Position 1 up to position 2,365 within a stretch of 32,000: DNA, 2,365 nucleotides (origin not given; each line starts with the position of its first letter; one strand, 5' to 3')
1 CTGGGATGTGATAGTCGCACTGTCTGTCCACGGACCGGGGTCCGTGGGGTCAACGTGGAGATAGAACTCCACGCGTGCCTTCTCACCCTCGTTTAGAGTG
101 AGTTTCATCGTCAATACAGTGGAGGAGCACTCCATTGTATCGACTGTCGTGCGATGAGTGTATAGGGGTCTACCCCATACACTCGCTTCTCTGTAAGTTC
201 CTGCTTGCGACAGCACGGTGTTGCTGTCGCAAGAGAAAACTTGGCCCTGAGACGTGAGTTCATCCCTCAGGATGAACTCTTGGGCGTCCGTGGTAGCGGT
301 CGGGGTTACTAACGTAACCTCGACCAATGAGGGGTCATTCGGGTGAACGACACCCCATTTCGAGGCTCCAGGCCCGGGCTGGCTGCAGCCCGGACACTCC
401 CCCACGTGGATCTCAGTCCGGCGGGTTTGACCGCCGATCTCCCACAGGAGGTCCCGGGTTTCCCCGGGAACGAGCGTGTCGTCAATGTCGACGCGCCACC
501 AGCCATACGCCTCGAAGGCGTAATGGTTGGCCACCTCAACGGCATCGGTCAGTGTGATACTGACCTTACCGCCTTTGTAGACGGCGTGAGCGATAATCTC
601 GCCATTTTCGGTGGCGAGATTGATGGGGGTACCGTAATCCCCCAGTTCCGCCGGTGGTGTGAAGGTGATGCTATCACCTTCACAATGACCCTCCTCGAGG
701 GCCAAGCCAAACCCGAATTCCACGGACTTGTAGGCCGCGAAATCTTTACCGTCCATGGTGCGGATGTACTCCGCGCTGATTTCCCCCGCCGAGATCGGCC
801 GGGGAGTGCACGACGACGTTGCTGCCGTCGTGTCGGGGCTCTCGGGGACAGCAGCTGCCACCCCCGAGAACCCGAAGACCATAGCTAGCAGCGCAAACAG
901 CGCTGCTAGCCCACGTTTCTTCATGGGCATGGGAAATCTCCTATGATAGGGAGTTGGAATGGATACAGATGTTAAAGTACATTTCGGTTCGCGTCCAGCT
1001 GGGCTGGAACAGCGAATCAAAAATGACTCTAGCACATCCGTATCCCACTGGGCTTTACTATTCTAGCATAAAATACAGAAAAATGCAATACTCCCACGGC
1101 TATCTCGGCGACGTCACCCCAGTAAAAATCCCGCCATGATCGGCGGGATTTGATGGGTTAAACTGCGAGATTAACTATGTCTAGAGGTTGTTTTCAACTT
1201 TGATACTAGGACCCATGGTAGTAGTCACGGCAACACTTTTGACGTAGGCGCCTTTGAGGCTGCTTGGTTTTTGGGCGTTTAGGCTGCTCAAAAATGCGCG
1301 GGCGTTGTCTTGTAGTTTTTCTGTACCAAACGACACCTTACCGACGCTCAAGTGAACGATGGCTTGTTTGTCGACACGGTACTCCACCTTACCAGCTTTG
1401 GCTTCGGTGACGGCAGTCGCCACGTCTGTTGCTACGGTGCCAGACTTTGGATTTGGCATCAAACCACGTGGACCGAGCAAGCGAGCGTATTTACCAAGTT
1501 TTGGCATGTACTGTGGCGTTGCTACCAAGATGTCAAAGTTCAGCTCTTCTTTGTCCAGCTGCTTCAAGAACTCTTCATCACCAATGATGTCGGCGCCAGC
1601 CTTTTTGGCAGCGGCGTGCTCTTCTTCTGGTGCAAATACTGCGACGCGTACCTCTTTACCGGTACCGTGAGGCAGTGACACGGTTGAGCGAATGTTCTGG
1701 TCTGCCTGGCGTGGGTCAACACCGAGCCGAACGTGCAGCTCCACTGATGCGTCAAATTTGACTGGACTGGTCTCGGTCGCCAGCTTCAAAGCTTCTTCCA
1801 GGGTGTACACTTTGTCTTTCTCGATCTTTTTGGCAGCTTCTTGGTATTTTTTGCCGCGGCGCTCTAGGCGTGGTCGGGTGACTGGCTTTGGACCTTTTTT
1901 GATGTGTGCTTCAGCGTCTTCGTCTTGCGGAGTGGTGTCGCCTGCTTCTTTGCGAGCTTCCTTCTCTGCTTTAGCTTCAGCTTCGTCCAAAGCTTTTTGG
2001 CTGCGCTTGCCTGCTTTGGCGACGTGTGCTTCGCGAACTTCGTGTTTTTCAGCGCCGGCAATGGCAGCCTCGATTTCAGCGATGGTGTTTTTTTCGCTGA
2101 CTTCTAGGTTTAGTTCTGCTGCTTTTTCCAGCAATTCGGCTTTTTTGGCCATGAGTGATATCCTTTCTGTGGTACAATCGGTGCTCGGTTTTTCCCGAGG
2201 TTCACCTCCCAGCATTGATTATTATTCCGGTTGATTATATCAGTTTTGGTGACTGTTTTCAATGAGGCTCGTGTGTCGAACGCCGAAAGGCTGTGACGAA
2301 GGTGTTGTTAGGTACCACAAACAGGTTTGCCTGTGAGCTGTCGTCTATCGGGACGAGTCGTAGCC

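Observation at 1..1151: High-GC secreted adhesin gene abutting rplA in a mid-GC genome: candidate cross-phylum acquisition or assembly chimera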

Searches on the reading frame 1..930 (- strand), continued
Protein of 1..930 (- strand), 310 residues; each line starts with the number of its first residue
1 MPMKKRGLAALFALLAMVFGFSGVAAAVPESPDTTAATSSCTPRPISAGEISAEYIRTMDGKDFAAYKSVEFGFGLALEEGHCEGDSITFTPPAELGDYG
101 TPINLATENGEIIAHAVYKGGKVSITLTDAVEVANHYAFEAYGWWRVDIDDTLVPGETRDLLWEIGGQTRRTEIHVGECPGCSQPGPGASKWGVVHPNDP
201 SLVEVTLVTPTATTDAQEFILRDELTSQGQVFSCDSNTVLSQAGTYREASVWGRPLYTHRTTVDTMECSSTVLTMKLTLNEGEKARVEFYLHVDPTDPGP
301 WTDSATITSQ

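Call 44: find_homologous_proteins(query=P0130, max_evalue=1e-10)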
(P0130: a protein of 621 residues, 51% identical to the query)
Query P0130 (621 aa): 488 proteins with E <= 1e-10 among 8000 candidates; the best 120 are listed.
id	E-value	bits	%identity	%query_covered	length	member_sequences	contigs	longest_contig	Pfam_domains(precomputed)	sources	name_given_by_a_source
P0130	0.0e+0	1327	100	100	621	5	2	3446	PF17961.8,PF04886.17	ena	-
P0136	4.6e-99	351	44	70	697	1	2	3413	-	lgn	-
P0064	1.9e-87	312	49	47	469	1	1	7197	-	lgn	-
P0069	1.7e-86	309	51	48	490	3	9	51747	PF17961.8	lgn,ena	-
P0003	4.8e-86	308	51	46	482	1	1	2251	-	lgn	-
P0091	4.5e-85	305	49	47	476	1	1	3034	-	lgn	-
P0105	9.5e-84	300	48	48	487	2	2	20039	-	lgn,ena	-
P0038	5.7e-82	294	49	47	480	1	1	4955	PF17961.8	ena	-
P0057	3.4e-81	292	49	47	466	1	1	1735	PF17961.8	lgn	-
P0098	4.4e-81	291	48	47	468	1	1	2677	-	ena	-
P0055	5.6e-81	291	48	49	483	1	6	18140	-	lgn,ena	-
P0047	3.6e-80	288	48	46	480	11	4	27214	PF17961.8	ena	-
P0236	2.6e-79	286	48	52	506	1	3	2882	PF17961.8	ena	-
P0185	9.4e-79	284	45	53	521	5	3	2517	PF17961.8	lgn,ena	-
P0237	5.9e-77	278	46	47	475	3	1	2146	PF17961.8,PF05887.17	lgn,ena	-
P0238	8.4e-77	277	49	47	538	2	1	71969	PF17961.8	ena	-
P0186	8.7e-77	277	49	47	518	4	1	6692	PF17961.8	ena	-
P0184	2.3e-75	272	46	53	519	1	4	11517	PF17961.8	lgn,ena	-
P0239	3.2e-75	272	46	47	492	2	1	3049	PF17961.8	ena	-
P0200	6.3e-75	271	46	48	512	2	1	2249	PF17961.8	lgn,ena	-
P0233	5.7e-73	265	42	52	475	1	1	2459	PF17961.8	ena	-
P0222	1.2e-71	260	42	57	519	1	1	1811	PF17961.8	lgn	-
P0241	1.7e-71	260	45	52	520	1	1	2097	PF17961.8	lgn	-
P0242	5.4e-71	258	45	54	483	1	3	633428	PF17961.8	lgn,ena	-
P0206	3.5e-70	255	45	50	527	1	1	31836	PF17961.8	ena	-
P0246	5.0e-70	255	42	56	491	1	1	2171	PF17961.8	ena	-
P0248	5.4e-70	255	47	48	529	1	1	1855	PF17961.8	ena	-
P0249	9.5e-70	254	44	47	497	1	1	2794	PF17961.8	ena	-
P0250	1.1e-69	254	47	48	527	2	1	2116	PF17961.8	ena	-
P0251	1.1e-69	254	45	47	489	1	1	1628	PF17961.8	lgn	-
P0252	1.3e-69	254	44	52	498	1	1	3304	PF17961.8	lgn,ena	-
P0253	1.6e-69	253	44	52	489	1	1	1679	PF17961.8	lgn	-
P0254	1.6e-69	253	44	52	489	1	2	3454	PF17961.8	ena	-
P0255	1.9e-69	253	44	52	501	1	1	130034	PF17961.8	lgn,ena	-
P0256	1.9e-69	253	44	52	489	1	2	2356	PF17961.8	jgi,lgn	jgi:hypothetical protein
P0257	2.2e-69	253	44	52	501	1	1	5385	PF17961.8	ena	-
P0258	3.3e-69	252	46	48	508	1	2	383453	PF17961.8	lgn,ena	-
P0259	3.6e-69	252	46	48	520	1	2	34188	PF17961.8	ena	-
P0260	4.0e-69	252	44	52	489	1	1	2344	PF17961.8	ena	-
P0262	6.0e-69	251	44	52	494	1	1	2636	PF17961.8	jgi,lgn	-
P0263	8.8e-69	251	46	48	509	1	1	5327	PF17961.8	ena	-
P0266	1.4e-68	250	43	56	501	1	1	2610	PF17961.8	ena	-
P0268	1.6e-68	250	43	56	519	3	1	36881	PF17961.8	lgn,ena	-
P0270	2.3e-68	249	44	53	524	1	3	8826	PF17961.8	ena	-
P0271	2.5e-68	249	42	57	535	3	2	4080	PF17961.8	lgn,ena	-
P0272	3.4e-68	249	44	52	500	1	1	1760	PF17961.8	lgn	-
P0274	3.7e-68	249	44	52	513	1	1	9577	PF17961.8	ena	-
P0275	4.5e-68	248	42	54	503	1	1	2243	PF17961.8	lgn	-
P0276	4.7e-68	248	43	52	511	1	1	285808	PF17961.8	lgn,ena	-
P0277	5.1e-68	248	44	52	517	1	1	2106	PF17961.8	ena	-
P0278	5.1e-68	248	44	52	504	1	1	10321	PF17961.8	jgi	-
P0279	5.4e-68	248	44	52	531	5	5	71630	PF17961.8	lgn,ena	-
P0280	5.7e-68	248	44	52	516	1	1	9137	PF17961.8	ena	-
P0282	6.3e-68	248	46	48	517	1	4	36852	PF17961.8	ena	-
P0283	6.6e-68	248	42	54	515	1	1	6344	PF17961.8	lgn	-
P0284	6.6e-68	248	38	68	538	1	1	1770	PF17961.8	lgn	-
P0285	6.7e-68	248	43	56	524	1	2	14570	PF17961.8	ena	-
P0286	6.9e-68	248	46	48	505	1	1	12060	PF17961.8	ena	-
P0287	7.3e-68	248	38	68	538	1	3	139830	PF17961.8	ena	-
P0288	7.3e-68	248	38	68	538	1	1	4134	PF17961.8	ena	-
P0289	7.4e-68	248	46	47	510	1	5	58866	PF17961.8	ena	-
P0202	7.4e-68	248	42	54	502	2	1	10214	PF17961.8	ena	-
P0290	7.7e-68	248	42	56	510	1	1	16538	PF17961.8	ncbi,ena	-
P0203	7.9e-68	248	42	54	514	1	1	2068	PF17961.8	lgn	-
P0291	8.3e-68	248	44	52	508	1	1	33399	PF17961.8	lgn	-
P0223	8.4e-68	247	43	56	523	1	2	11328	PF17961.8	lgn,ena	-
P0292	8.5e-68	247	44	52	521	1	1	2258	PF17961.8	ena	-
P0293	9.0e-68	247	44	52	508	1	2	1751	PF17961.8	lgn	-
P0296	9.4e-68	247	42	56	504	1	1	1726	PF17961.8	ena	-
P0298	1.1e-67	247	46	47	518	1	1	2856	PF17961.8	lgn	-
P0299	1.1e-67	247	44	52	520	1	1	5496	PF17961.8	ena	-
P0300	1.2e-67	247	42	56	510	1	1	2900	PF17961.8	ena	-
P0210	1.2e-67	247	43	56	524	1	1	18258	PF17961.8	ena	-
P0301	1.2e-67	247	42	56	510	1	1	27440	PF17961.8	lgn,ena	-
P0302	1.3e-67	247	45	48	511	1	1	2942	PF17961.8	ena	-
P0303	1.3e-67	247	44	48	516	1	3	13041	PF17961.8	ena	-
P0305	1.4e-67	247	47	48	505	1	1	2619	PF17961.8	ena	-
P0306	1.4e-67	247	44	52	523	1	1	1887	PF17961.8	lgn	-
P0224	1.4e-67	247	43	56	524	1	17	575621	PF17961.8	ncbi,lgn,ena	-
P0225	1.4e-67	247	43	56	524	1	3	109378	PF17961.8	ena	-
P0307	1.5e-67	247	45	48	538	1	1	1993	PF17961.8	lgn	-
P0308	1.6e-67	247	42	56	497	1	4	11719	PF17961.8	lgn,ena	-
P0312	1.8e-67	246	43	53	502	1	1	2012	PF17961.8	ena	-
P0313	1.9e-67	246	44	52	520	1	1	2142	PF17961.8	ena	-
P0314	2.1e-67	246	43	53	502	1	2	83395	PF17961.8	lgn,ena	-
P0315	2.1e-67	246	45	47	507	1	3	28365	PF17961.8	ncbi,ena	-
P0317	2.2e-67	246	44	52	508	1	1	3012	PF17961.8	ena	-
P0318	2.4e-67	246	45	48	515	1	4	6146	PF17961.8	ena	-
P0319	2.4e-67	246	40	57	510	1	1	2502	PF17961.8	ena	-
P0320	2.6e-67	246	45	47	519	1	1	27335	PF17961.8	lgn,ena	-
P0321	2.6e-67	246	44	52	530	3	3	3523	PF17961.8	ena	-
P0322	2.7e-67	246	39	68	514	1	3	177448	PF17961.8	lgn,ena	-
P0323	2.8e-67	246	41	54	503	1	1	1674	PF17961.8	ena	-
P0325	3.2e-67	246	44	52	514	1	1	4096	PF17961.8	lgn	-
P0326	3.2e-67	246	43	56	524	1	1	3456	PF17961.8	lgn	-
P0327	3.5e-67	245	41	57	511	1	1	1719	PF17961.8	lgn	-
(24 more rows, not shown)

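Call 45: find_encoding_contigs(protein=P0130, flank=5000, max_places=3)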
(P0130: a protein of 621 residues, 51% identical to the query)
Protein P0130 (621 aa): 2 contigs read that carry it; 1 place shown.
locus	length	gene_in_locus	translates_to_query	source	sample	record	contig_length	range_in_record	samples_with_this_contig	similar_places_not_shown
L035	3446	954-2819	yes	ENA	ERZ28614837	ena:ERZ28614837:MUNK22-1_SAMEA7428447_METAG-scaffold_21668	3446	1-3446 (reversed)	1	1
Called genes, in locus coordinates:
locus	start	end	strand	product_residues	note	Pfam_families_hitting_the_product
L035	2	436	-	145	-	?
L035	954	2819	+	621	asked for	PF17961:Big_8 (weak), PF04886:PT (weak)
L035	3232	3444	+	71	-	?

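Call 46: find_encoding_contigs(protein=P0136, flank=5000, max_places=3)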
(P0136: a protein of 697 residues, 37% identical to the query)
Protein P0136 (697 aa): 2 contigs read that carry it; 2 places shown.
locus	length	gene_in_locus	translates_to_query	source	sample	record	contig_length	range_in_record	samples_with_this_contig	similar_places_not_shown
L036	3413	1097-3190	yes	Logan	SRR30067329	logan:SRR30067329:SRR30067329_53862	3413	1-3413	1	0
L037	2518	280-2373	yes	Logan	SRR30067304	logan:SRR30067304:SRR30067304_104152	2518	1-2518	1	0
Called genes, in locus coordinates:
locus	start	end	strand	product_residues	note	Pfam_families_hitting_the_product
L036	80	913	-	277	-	PF00561:Abhydrolase_1, PF12146:Hydrolase_4, PF12697:Abhydrolase_6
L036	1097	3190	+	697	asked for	-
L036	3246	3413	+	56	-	?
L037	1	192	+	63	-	?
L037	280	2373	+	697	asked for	-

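Call 55: find_encoding_contigs(protein=P0152, flank=3000, max_places=2)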
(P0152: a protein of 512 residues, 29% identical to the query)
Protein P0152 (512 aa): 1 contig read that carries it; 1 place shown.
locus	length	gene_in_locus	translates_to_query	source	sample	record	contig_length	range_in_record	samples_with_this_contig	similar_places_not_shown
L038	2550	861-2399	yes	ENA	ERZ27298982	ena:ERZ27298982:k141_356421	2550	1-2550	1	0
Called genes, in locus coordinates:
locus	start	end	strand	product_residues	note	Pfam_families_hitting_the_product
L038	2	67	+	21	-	?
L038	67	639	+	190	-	PF00106:adh_short, PF01370:Epimerase (weak), PF13561:adh_short_C2 (weak)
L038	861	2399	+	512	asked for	PF17961:Big_8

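Call 69: search_protein_families(library=ncbifam, proteins=[P0001, P0113, P0130], max_evalue=0.1)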
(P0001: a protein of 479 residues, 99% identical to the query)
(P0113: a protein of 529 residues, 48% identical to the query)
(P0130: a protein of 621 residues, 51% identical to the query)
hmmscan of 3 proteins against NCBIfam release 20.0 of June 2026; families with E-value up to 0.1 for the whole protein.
P0001 (479 aa): 0 families

P0113 (529 aa): 1 family
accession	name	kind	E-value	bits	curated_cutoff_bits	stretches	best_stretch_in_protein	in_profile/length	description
NF041528.1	strep_LAETG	domain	0.094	12.5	30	0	494-521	3-33/35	LAETG motif-containing sortase-dependent surface protein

P0130 (621 aa): 2 families
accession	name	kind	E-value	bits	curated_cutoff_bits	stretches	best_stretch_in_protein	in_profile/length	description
TIGR01167.1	LPXTG_anchor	domain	0.006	17.2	15.9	1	589-619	2-32/34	LPXTG cell wall anchor domain-containing protein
NF058582.1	Microco_LAVTG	domain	0.009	16.1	27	1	588-619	1-33/34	LAVTG motif-containing sortase-dependent surface protein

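Call 80: search_dna_similar(query=P0138, collection=plasmids, mode=protein, max_evalue=0.00001, max_rows=15)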
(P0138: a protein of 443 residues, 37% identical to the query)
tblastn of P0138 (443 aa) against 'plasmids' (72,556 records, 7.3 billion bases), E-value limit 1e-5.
No match.

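Call 81: search_dna_similar(query=window:1-846:-, collection=plasmids, mode=protein, max_evalue=0.001, max_rows=15)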
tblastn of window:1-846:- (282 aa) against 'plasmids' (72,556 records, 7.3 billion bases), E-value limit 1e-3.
No match.

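Call 82: search_dna_similar(query=window:1-846:-, collection=phages, mode=protein, max_evalue=0.001, max_rows=10)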
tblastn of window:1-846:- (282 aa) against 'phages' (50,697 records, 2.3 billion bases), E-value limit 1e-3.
No match.

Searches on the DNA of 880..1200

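Call 65: search_rna_families(source=window, start=880, end=1200, threshold=evalue, max_evalue=1)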
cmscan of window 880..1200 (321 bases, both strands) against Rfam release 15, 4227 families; matches with E-value up to 1: 2.
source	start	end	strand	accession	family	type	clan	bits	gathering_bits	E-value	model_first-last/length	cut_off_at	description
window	1125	1157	-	RF01772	rnk_pseudo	Cis-reg; leader;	-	23.1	55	0.077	68-100/108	no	Pseudomonas rnk leader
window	1126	1194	-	RF01393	isrJ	Gene; sRNA;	-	18.7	37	0.33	1-75/75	no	isrJ Hfq binding RNA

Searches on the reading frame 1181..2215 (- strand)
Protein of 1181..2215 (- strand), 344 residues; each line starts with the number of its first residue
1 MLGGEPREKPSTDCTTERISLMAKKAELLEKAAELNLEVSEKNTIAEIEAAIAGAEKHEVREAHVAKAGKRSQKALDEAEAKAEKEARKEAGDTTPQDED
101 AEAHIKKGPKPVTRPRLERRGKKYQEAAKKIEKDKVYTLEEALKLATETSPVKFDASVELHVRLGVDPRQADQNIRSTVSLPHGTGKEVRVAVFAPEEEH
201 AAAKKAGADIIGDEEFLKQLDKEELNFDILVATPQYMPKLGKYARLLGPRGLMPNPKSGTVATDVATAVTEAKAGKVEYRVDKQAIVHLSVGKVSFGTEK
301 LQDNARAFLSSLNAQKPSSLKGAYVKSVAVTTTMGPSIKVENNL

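Call 8: search_protein_families(library=ncbifam, proteins=[window:1181-2215:-])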
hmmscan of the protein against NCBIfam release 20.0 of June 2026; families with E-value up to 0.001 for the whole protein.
window:1181-2215:- (344 aa): 3 families
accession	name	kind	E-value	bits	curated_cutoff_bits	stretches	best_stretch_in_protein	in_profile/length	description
TIGR01169.1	rplA_bact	equivalog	7.1e-94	313.4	216.3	1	120-342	2-224/227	50S ribosomal protein L1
NF003244.0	PRK04203.1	equivalog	3.3e-35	121.5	203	1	138-341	7-215/216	50S ribosomal protein L1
TIGR01170.1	rplA_mito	equivalog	1.1e-24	86.9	129.05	1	137-275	1-140/140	ribosomal protein uL1, mitochondrial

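Call 10: find_encoding_contigs(protein=window:1181-2152:-, flank=10000, max_places=8)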
Protein window:1181-2152:- (323 aa): 2 contigs read that carry it; 2 places shown.
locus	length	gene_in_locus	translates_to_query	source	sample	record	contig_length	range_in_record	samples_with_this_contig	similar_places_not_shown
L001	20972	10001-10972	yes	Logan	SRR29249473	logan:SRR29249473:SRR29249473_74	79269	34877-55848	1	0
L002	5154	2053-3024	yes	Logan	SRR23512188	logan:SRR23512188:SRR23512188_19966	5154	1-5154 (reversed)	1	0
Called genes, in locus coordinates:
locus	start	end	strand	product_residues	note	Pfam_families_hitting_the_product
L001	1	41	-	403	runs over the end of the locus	PF08323:Glyco_transf_5, PF13439:Glyco_transf_4, PF13579:Glyco_trans_4_4, PF20706:GT4-conflict, PF00534:Glycos_transf_1, PF13692:Glyco_trans_1_4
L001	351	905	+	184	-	PF06414:Zeta_toxin, PF08433:KTI12 (weak), PF13671:AAA_33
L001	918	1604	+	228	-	PF01863:YgjP-like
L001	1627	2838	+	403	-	PF13426:PAS_9 (weak), PF00512:HisKA, PF02518:HATPase_c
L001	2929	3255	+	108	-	PF00584:SecE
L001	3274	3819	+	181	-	PF02357:NusG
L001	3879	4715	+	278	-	-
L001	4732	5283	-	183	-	-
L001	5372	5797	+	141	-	PF03946:Ribosomal_L11_N, PF00298:Ribosomal_L11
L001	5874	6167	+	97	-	-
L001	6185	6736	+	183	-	PF01300:Sua5_yciO_yrdC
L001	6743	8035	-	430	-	PF03952:Enolase_N, PF00113:Enolase_C, PF13378:MR_MLE_C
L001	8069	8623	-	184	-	-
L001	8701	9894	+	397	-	-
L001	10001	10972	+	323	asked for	PF00687:Ribosomal_L1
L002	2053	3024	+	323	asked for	PF00687:Ribosomal_L1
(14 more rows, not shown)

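Call 16: find_related_loci(query=A1, collection=genome_contigs, flank=6000)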
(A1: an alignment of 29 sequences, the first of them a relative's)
Query A1 (479 aa) in genome_contigs; peptide patterns used: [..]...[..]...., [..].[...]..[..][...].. (x = any residue, [..] = any of these).
76 stretches matched a pattern; 25 encode a relative of the query (tblastn E <= 1e-3); 25 distinct loci.
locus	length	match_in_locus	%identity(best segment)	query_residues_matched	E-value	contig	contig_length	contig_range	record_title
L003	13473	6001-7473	80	22-478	0e+0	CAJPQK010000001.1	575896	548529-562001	Candidatus Saccharibacteria bacterium isolate SRR9217428-mag-bin.30 genome assembly, contig: SRR9217428-mag-bin.30_1, wh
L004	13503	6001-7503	83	1-479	0e+0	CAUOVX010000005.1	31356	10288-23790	MAG TPA_asm: uncultured Candidatus Saccharibacteria bacterium isolate SRR8290077_bin.18_MetaWRAP_v1.3_MAG genome assembl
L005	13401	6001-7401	81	1-448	0e+0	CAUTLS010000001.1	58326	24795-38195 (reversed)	MAG TPA_asm: uncultured Candidatus Saccharibacteria bacterium isolate DRR247342_bin.3_MetaWRAP_v1.3_MAG genome assembly,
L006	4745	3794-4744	91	1-317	0e+0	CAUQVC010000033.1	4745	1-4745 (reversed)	MAG TPA_asm: uncultured Candidatus Saccharibacteria bacterium isolate ERR9968900_bin.16_MetaWRAP_v1.3_MAG genome assembl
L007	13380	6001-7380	68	20-478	0e+0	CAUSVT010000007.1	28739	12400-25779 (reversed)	MAG TPA_asm: uncultured Candidatus Saccharibacteria bacterium isolate SRR15001311_bin.7_MetaWRAP_v1.3_MAG genome assembl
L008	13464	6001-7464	65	1-470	0e+0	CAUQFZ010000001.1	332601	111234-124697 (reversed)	MAG TPA_asm: uncultured Candidatus Saccharibacteria bacterium isolate ERR9968811_bin.21_MetaWRAP_v1.3_MAG genome assembl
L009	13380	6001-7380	68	20-478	0e+0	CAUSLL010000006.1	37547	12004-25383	MAG TPA_asm: uncultured Candidatus Saccharibacteria bacterium isolate SRR5395409_bin.17_MetaWRAP_v1.3_MAG genome assembl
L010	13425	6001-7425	68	1-470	0e+0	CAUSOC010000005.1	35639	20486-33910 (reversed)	MAG TPA_asm: uncultured Candidatus Saccharibacteria bacterium isolate SRR5395398_bin.13_MetaWRAP_v1.3_MAG genome assembl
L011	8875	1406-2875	68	1-479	2e-179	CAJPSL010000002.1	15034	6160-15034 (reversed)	Candidatus Saccharibacteria bacterium isolate SRR9217463-mag-bin.4 genome assembly, contig: SRR9217463-mag-bin.4_321, wh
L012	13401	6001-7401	63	1-478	4e-168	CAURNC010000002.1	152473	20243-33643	MAG TPA_asm: uncultured Candidatus Saccharibacteria bacterium isolate ERR9968885_bin.20_MetaWRAP_v1.3_MAG genome assembl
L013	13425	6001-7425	59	21-479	3e-159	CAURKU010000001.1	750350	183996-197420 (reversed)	MAG TPA_asm: uncultured Candidatus Saccharibacteria bacterium isolate ERR9968838_bin.34_MetaWRAP_v1.3_MAG genome assembl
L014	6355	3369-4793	65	1-479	1e-157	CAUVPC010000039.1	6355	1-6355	MAG TPA_asm: uncultured Candidatus Saccharibacteria bacterium isolate SRR13061575_bin.10_MetaWRAP_v1.3_MAG genome assemb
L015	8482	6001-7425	65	1-479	3e-156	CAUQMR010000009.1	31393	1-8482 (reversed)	MAG TPA_asm: uncultured Candidatus Saccharibacteria bacterium isolate ERR9969112_bin.20_MetaWRAP_v1.3_MAG genome assembl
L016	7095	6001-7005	67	1-335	6e-138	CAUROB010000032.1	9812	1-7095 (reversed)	MAG TPA_asm: uncultured Candidatus Saccharibacteria bacterium isolate ERR9968880_bin.22_MetaWRAP_v1.3_MAG genome assembl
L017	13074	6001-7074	62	1-360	3e-134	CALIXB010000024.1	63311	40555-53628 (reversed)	MAG TPA_asm: uncultured Candidatus Saccharibacteria bacterium isolate ERR589446_bin.67_CONCOCT_v1.1_MAG genome assembly,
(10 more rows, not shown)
